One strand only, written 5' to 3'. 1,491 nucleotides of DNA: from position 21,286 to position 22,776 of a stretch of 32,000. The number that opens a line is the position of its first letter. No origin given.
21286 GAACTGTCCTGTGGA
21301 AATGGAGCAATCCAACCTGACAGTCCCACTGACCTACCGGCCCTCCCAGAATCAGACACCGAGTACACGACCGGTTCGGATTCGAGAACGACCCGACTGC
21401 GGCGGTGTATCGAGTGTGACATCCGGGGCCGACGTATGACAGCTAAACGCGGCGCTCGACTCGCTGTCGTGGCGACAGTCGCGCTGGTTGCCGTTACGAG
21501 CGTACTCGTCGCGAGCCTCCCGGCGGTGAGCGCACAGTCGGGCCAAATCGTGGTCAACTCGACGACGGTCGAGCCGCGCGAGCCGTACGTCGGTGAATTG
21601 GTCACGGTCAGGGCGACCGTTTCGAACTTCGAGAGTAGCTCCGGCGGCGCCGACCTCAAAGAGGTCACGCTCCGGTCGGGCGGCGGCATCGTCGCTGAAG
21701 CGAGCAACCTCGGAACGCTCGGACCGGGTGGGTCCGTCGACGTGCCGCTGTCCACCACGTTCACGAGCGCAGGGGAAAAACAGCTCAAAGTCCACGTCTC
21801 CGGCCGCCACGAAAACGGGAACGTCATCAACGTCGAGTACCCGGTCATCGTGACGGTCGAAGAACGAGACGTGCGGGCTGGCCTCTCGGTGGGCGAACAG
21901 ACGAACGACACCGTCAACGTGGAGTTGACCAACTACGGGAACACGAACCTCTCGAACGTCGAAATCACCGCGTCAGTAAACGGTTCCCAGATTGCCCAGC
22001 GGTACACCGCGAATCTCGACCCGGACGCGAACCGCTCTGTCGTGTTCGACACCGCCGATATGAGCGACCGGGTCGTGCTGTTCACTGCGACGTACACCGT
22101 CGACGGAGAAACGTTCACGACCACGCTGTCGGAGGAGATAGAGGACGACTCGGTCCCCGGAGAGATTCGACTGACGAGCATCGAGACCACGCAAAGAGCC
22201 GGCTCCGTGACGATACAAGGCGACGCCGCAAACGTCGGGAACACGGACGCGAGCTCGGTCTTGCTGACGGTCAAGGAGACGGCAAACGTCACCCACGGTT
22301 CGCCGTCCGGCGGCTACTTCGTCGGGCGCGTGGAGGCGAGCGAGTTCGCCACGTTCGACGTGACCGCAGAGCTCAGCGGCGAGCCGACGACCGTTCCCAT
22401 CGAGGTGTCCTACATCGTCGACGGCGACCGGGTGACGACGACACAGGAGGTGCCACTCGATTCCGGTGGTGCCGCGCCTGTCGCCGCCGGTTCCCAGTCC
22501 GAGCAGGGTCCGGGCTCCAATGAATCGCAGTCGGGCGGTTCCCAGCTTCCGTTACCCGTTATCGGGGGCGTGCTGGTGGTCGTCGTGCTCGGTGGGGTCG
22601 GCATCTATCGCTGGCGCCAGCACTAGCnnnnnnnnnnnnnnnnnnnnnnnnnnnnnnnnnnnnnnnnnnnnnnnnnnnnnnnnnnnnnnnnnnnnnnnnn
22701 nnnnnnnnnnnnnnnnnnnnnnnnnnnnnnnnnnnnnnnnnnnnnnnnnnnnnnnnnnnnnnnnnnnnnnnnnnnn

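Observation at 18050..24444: Same-strand cluster of beta-helix protein, CARDB protein and MacB-type ABC exporter, reminiscent of NosDFY but with different parts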

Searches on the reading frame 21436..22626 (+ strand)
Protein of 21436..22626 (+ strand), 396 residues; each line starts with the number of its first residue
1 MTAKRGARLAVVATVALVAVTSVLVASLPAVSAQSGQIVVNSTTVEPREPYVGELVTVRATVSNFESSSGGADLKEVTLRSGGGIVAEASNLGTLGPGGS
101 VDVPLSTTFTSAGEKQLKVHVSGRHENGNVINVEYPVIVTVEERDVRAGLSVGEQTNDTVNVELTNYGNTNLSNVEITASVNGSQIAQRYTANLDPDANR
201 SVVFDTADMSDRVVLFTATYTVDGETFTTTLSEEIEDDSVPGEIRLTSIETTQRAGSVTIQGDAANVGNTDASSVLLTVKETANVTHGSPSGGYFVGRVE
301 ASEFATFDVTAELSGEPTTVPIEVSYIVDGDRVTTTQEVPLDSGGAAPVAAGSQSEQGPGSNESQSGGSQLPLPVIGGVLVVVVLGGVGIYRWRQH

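Call 8: search_protein_families(library=pfam, proteins=[window:21436-22626:+], max_evalue=0.01)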
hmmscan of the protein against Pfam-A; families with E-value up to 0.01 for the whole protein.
window:21436-22626:+ (396 aa): 1 family
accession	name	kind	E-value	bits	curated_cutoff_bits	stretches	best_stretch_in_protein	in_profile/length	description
PF07705.17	CARDB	-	8.8e-09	35.9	22.7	2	40-121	6-83/101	CARDB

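Call 9: search_protein_families(library=ncbifam, proteins=[window:21436-22626:+], max_evalue=0.01)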
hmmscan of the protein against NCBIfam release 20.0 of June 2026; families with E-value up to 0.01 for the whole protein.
window:21436-22626:+ (396 aa): 0 families

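Call 12: find_homologous_proteins(query=window:21436-22626:+)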
Query window:21436-22626:+ (396 aa): 63 proteins with E <= 0.001 among 8000 candidates.
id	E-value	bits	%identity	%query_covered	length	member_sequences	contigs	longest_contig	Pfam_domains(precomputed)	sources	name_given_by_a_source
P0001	8.3e-239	810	98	100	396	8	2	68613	PF07705.18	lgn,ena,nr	nr:hypothetical protein [Haloferax sp. Atlit-47N]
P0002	5.2e-233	791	96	100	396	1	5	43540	PF07705.18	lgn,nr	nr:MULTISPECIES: hypothetical protein [unclassified Haloferax]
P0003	7.4e-226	767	96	97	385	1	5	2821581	PF07705.18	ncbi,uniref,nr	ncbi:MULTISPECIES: hypothetical protein [unclassified Haloferax]|uniref:hypothetical protein n=1 Tax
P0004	2.4e-207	706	86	100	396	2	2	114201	PF07705.18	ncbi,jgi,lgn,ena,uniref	ncbi:CARDB domain-containing protein [Haloferax chudinovii]|uniref:CARDB domain-containing protein n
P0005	3.9e-207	706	85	100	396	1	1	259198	PF07705.18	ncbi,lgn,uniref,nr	ncbi:hypothetical protein [Haloferax sp. KTX1]|uniref:hypothetical protein n=1 Tax=Haloferax sp. KTX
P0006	2.9e-203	693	83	100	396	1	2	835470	PF07705.18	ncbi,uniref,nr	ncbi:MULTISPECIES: COG1361 family protein [Haloferax]|uniref:CARDB domain-containing protein n=1 Tax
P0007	2.4e-202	690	84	100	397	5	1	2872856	PF07705.18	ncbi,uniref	ncbi:hypothetical protein [Haloferax denitrificans]|uniref:hypothetical protein n=1 Tax=Haloferax de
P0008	8.6e-193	658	91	79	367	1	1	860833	PF07705.18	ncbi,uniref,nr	ncbi:hypothetical protein GCM10007209_07620 [Haloferax sulfurifontis]|uniref:CARDB domain-containing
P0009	1.7e-85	306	46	90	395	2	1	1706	-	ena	-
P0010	2.0e-84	302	43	93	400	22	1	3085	PF07705.18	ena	-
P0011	3.9e-84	301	44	93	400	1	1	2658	-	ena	-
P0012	1.6e-82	296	43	93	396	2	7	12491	-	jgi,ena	-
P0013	2.6e-82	295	43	100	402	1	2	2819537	-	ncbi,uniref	ncbi:hypothetical protein [Halorubrum trueperi]|uniref:CARDB domain-containing protein n=1 Tax=Halor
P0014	3.9e-82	294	43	93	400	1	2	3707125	PF07705.18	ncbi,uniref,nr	ncbi:COG1361 family protein [Halobellus marinus]|uniref:hypothetical protein n=1 Tax=Halobellus TaxI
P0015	4.1e-82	294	45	92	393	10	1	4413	-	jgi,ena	-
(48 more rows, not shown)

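Call 15: find_encoding_contigs(protein=P0003, flank=10000, max_places=3)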
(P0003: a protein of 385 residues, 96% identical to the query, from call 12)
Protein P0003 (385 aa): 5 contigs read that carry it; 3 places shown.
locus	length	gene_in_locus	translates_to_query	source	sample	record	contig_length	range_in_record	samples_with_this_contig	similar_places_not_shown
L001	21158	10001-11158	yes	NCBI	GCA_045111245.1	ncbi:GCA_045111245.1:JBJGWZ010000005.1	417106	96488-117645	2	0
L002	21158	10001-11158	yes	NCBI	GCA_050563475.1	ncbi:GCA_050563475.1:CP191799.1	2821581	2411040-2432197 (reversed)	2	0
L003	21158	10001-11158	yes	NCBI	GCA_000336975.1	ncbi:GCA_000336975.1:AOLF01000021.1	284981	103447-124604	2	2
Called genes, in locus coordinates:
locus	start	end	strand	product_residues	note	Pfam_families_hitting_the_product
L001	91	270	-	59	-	-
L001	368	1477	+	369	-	PF07705:CARDB (faint)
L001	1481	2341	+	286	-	PF03703:bPH_2 (weak)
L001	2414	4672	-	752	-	PF03176:MMPL, PF00873:ACR_tran (faint), PF12349:Sterol-sensing, PF03176:MMPL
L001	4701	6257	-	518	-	PF10633:NPCBM_assoc (faint), PF07705:CARDB (weak), PF14728:PTHB1_GAE (faint)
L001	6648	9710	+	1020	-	PF13229:Beta_helix, PF05048:NosD, PF13229:Beta_helix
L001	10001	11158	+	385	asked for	PF07705:CARDB (faint)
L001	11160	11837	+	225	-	PF02463:SMC_N (faint), PF00005:ABC_tran, PF13304:AAA_21 (faint)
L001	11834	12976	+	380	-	PF12704:MacB_PCD, PF02687:FtsX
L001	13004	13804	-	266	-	PF01040:UbiA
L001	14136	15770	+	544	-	PF16927:HisKA_7TM, PF13581:HATPase_c_2, PF02518:HATPase_c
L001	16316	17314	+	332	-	PF03781:FGE-sulfatase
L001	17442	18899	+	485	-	PF00884:Sulfatase, PF01663:Phosphodiest (weak), PF16347:SGSH_C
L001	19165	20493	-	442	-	-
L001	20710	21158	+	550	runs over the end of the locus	PF00884:Sulfatase, PF01663:Phosphodiest (weak), PF16347:SGSH_C, PF13290:CHB_HEX_C_1, PF13287:Fn3_assoc (weak)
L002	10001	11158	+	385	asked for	PF07705:CARDB (faint)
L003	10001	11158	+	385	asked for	PF07705:CARDB (faint)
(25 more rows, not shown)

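Call 18: find_related_loci(query=A1, collection=genome_contigs, flank=10000)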
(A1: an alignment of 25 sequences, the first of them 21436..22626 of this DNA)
Query A1 (396 aa) in genome_contigs; peptide patterns used: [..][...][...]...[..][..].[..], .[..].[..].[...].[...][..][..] (x = any residue, [..] = any of these).
153 stretches matched a pattern; 106 encode a relative of the query (tblastn E <= 1e-3); the best 80 are kept; 80 distinct loci.
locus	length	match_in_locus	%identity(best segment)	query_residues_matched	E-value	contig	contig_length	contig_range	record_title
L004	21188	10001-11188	86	1-396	0e+0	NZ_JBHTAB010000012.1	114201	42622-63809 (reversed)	Haloferax chudinovii strain DSM 26526 GCM70025340_2, whole genome shotgun sequence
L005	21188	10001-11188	83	1-396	0e+0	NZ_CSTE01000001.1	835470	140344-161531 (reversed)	Haloferax massiliensis strain Arc-Hr, whole genome shotgun sequence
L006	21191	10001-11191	85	1-396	0e+0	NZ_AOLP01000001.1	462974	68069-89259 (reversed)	Haloferax denitrificans ATCC 35960 contig_1, whole genome shotgun sequence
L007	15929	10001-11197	43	3-396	2e-89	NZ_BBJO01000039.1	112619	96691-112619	Halobellus rufus strain CBA1103, whole genome shotgun sequence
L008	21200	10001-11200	40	5-396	1e-82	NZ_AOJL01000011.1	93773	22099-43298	Halorubrum coriense DSM 10284 contig_11, whole genome shotgun sequence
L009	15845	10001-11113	43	38-396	7e-82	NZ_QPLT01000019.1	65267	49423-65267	Halorubrum sp. Atlit-26R P_contig000019, whole genome shotgun sequence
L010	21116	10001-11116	43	30-391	1e-81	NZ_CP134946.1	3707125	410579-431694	Halobellus marinus strain DFY28 chromosome, complete genome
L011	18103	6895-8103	43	4-396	1e-81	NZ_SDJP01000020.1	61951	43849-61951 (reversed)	Halorubrum amylolyticum strain ZC67 scaffold20, whole genome shotgun sequence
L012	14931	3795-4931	42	30-396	2e-81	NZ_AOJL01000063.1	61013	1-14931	Halorubrum coriense DSM 10284 contig_63, whole genome shotgun sequence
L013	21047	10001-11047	43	30-373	3e-80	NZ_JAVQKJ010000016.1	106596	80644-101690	Halobellus ordinarius strain ZY16 ZY16_ctg016, whole genome shotgun sequence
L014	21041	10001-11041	45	9-357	2e-80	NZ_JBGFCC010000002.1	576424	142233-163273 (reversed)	Natrarchaeobius versutus strain A-rgal3 NODE_2_length_576424_cov_131.948705, whole genome shotgun sequence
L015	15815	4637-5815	42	17-396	1e-79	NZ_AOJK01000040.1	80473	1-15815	Halorubrum californiense DSM 19288 contig_40, whole genome shotgun sequence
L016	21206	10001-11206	41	1-393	1e-78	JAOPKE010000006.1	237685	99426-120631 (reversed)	Halobacteria archaeon HArc-gm2 NODE_6, whole genome shotgun sequence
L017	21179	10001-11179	43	15-392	4e-78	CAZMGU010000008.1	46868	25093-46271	MAG TPA_asm: uncultured Halobacteriales archaeon isolate binchicken_co207_47 genome assembly, contig: NODE_444_length_46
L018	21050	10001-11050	44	32-377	4e-78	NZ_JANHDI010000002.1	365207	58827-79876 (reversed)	Halobellus rarus strain YC21 Scaffold2_1, whole genome shotgun sequence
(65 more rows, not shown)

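Call 29: search_solved_structures(query=window:21436-22626:+, max_evalue=1)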
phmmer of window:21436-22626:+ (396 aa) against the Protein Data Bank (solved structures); distinct sequences matched with E-value up to 1: 1.
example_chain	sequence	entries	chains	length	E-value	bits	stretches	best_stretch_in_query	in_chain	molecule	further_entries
6jf1_A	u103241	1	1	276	0.78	12.2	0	163-281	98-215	Lipoprotein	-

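Call 43: predict_structure(alignment_id=A1)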
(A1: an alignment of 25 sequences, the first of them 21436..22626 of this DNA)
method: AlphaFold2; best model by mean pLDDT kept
length: 396 residues; sequences in the alignment: 25
mean_pLDDT: 81.6   pTM: 0.53
mean pLDDT of the five models: 81.6, 80.3, 79.9, 79.5, 79.1
residues with pLDDT >= 90: 251; 70-90: 49; 50-70: 23; < 50: 73
segments of 3 or more residues with pLDDT < 50: 1-31, 345-378, 394-396
pLDDT, mean of each block of 10 residues (from residue 1): 44 46 37 69 93 95 89 96 95 93 97 97 91 95 95 89 96 97 93 95 86 92 95 81 93 94 94 96 93 92 95 93 94 95 50 32 34 41 52 48
secondary structure, 60 per line:
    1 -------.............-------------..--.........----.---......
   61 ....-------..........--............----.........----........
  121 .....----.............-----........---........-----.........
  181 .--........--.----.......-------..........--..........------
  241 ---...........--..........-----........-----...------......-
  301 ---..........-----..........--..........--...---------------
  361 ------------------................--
elements in order: H8-20 E38-46 E55-64 E72-81 E84-95 E100-108 E113-125 E130-142 E148-155 E159-166 E172-181 E184-191 E199-205 E213-222 E225-234 E244-254 E257-266 E272-279 E285-287 E294-299 E304-313 E319-328 E331-340 H379-394

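Call 44: search_protein_representatives(alignment_id=A1)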
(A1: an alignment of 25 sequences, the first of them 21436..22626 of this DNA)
Query: 25 sequences, 396 profile positions. Proteins with E-value up to 0.001 (for the whole library): 1761; up to 1e-10: 623; up to 1e-30: 298. The best 150 are listed.
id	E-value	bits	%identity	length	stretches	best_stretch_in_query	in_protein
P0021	1.3e-165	567.5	-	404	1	1-395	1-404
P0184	2.6e-153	527.1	-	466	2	140-395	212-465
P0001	9.3e-152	522.0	-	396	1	6-396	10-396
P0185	6.3e-145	499.5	-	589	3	39-347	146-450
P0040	1.6e-143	494.8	-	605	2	37-396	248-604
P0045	1.8e-143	494.7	-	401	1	1-395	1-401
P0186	7.7e-132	456.4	-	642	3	30-395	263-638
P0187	1.7e-128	445.3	-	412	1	7-396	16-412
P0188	2.8e-126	438.1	-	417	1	5-395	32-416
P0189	4.7e-126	437.3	-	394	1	1-395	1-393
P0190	8.5e-126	436.5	-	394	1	1-395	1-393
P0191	9.4e-126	436.3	-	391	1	1-395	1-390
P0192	2.1e-125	435.2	-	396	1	1-395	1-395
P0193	2.2e-123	428.6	-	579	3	144-395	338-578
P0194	3.6e-123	427.9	-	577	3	144-395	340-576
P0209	4.1e-104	365.1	-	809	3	65-395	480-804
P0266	2.7e-83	296.6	-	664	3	156-383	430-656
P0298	4.4e-76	272.8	-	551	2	155-392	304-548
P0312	3.7e-71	256.6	-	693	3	70-395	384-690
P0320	3.8e-68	246.7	-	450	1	11-348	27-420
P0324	4.3e-67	243.2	-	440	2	50-382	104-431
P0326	1.0e-66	241.9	-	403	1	13-395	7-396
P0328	5.3e-66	239.6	-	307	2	239-395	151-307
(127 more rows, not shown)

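Call 46: fold_search(model_id=the predicted structure, library=pdb)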
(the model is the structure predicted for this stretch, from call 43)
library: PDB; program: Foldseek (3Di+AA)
matches with E <= 10: 1691; with E <= 0.001: 250
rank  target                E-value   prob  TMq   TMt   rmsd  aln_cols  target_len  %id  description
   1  7sqc_F0               1.1e-08  1.00  0.32  0.38  12.7       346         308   12  Ciliary C1 central pair apparatus isolated from Chlamydomonas reinhardtii (released 2022-04-13)
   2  7sqc_F1               2.1e-07  1.00  0.31  0.26  12.4       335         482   12  Ciliary C1 central pair apparatus isolated from Chlamydomonas reinhardtii (released 2022-04-13)
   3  3lso_A                2.2e-07  1.00  0.20  0.18  17.5       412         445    9  Crystal structure of Putative membrane anchored protein from Corynebacterium diphtheriae (released 2010-02-23)
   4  7sqc_O0               2.8e-07  1.00  0.23  0.12  20.1       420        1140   16  Ciliary C1 central pair apparatus isolated from Chlamydomonas reinhardtii (released 2022-04-13)
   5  7u05_B                3.0e-07  1.00  0.18  0.10  18.6       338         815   14  Structure of the yeast TRAPPII-Rab11/Ypt32 complex in the closed/closed state (composite structure) (released 2022-04-27)
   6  9ijj_C                3.6e-07  1.00  0.22  0.11  14.2       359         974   12  In situ structure of the central apparatus in mouse sperm axoneme. (released 2025-06-04)
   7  9ijj_E                8.4e-07  1.00  0.21  0.18  16.7       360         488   11  In situ structure of the central apparatus in mouse sperm axoneme. (released 2025-06-04)
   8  6h03_A                8.8e-07  1.00  0.21  0.09  17.7       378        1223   11  OPEN CONFORMATION OF THE MEMBRANE ATTACK COMPLEX (released 2018-12-19)
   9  7u06_B                9.3e-07  1.00  0.18  0.10  18.6       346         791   12  Structure of the yeast TRAPPII-Rab11/Ypt32 complex in the closed/open state (composite structure) (released 2022-04-27)
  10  6h04_A                1.1e-06  1.00  0.21  0.10  17.8       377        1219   11  Closed conformation of the Membrane Attack Complex (released 2018-12-19)
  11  7u06_b                1.1e-06  1.00  0.18  0.10  18.7       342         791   13  Structure of the yeast TRAPPII-Rab11/Ypt32 complex in the closed/open state (composite structure) (released 2022-04-27)
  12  8peq_B                1.5e-06  1.00  0.29  0.39  14.0       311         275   14  Complex of diubiquitin-derived artificial binding protein (Affilin) variant Af2 with its target oncofetal fibronectin  (released 2024-06-26)
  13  4gh7_B                1.5e-06  1.00  0.22  0.30  15.8       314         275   14  Crystal structure of Anticalin N7A in complex with oncofetal fibronectin fragment Fn7B8 (released 2012-12-26)
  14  6rur_A                1.8e-06  1.00  0.20  0.13  25.5       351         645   14  Structure of the SCIN stabilized C3bBb convertase bound to properdin (released 2019-08-21)
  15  7som_D                1.9e-06  1.00  0.22  0.10  11.8       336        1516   12  Ciliary C2 central pair apparatus isolated from Chlamydomonas reinhardtii (released 2022-04-13)
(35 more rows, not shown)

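Call 47: list_cluster_members(proteins=[P0328, P0326, P0324, P0320, P0312, P0298, P0266, P0209, P0185, P0184])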
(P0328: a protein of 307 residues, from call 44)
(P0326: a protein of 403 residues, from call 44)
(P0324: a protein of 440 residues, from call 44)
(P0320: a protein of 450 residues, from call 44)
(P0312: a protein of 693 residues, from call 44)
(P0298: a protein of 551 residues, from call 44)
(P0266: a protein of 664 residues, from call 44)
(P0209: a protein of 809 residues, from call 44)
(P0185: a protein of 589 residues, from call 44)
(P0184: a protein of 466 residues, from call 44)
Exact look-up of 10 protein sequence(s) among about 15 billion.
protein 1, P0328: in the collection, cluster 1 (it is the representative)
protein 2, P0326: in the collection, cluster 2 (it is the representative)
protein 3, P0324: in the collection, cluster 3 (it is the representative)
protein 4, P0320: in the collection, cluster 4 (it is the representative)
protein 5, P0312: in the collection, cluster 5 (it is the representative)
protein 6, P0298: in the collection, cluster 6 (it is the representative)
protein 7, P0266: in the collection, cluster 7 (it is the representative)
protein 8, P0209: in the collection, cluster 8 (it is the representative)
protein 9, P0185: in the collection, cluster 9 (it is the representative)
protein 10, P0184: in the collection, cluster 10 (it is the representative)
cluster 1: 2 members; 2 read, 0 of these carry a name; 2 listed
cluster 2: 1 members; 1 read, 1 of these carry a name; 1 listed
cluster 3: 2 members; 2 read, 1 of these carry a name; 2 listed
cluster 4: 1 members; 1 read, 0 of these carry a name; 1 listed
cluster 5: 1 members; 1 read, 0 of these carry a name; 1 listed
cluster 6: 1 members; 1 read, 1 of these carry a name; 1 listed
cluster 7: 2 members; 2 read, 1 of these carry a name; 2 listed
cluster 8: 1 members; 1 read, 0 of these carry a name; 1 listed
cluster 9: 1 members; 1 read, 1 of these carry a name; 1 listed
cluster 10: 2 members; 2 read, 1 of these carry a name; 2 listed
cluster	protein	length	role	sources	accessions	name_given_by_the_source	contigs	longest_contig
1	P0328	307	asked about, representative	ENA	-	-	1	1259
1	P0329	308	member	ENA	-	-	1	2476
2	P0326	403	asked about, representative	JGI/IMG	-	hypothetical protein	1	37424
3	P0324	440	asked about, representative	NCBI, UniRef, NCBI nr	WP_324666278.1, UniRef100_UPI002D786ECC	COG1361 family protein [Haloarcula sediminis] | hypothetical protein n=1 Tax=Haloarcula sediminis TaxID=3111777 RepID=UPI002D786ECC | hypothetical protein [Haloarcula sp. CK38]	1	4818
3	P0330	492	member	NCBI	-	-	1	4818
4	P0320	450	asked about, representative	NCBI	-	-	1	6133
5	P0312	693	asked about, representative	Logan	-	-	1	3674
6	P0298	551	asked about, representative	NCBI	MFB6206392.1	MAG: CARDB domain-containing protein [Haloglomus sp.]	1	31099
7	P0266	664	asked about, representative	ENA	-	-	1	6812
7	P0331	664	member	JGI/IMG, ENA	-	hypothetical protein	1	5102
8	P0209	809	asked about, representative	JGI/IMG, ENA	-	-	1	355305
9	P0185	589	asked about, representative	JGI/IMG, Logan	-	hypothetical protein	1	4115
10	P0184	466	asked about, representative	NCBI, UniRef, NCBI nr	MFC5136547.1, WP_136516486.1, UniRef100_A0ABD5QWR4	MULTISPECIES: hypothetical protein [Haloferacaceae] | CARDB domain-containing protein n=1 Tax=Halorubrum glutamatedens TaxID=2707018 ... | hypothetical protein [Halobellus captivus]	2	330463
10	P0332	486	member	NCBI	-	-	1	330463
